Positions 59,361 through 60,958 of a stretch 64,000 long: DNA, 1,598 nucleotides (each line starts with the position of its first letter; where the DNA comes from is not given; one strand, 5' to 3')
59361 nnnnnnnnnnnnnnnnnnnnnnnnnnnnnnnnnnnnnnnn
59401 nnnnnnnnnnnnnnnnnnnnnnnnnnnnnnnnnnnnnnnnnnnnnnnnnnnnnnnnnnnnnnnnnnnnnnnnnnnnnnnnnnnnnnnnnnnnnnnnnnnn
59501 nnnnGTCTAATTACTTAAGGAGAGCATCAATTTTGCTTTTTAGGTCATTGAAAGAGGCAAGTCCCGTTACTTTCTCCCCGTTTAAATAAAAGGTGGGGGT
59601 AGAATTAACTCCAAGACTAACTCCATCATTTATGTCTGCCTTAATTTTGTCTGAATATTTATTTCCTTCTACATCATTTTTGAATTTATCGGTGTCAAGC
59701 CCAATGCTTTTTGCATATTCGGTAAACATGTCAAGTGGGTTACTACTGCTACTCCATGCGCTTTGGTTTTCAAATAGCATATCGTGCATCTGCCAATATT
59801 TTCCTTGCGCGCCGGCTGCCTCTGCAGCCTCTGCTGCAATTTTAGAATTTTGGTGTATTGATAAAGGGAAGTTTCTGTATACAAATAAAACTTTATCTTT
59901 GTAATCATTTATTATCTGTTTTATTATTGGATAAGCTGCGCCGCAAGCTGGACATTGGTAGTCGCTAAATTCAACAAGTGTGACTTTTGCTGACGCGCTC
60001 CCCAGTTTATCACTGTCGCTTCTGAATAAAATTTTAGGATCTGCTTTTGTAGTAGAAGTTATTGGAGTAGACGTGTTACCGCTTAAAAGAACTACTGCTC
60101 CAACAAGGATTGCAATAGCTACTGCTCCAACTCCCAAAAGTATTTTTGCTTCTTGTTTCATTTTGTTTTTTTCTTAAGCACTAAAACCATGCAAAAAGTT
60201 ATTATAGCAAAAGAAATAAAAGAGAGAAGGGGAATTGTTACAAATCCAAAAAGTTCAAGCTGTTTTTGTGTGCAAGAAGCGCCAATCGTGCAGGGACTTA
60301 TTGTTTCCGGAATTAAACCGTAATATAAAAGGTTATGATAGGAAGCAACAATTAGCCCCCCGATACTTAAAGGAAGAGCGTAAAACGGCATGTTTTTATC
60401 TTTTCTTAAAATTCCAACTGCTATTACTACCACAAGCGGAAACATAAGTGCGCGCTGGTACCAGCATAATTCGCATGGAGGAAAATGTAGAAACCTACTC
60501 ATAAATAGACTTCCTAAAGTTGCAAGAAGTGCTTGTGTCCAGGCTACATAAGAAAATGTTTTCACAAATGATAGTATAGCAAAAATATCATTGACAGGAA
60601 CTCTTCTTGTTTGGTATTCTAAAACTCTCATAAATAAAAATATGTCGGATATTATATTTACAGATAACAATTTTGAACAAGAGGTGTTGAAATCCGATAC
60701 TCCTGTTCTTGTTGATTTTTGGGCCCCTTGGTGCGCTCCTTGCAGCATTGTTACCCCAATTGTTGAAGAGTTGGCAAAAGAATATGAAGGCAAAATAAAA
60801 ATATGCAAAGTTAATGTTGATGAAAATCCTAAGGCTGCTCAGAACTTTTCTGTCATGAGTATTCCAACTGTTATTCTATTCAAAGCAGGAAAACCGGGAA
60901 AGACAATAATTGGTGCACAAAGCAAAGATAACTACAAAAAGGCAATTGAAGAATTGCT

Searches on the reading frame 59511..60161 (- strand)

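Call 5: search_protein_families(library=pfam, proteins=[window:59511-60161:-])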
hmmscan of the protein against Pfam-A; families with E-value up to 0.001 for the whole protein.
window:59511-60161:- (216 aa): 5 families
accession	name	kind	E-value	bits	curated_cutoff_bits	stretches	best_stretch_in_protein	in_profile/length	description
PF13462.12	Thioredoxin_4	-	5.2e-30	105.3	23.2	1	53-213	8-165/165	Thioredoxin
PF01323.26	DSBA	-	5e-18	66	25.6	1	61-211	1-190/191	DSBA-like thioredoxin domain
PF13743.12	Thioredoxin_5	-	1.3e-06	28.7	27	1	98-193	69-163/186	Thioredoxin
PF13098.12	Thioredoxin_2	-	4e-05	24.3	27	1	58-209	5-102/104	Thioredoxin-like domain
PF00085.26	Thioredoxin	-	0.00067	20.1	23.5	0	57-95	17-55/103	Thioredoxin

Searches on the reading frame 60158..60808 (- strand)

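Call 5: search_protein_families(library=pfam, proteins=[window:60158-60808:-])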
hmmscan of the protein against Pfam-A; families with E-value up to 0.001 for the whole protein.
window:60158-60808:- (216 aa): 1 family
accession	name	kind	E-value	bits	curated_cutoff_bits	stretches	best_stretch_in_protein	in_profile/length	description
PF02600.21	DsbB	-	1.5e-10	42.1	22.1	1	88-209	7-147/148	Disulfide bond formation protein DsbB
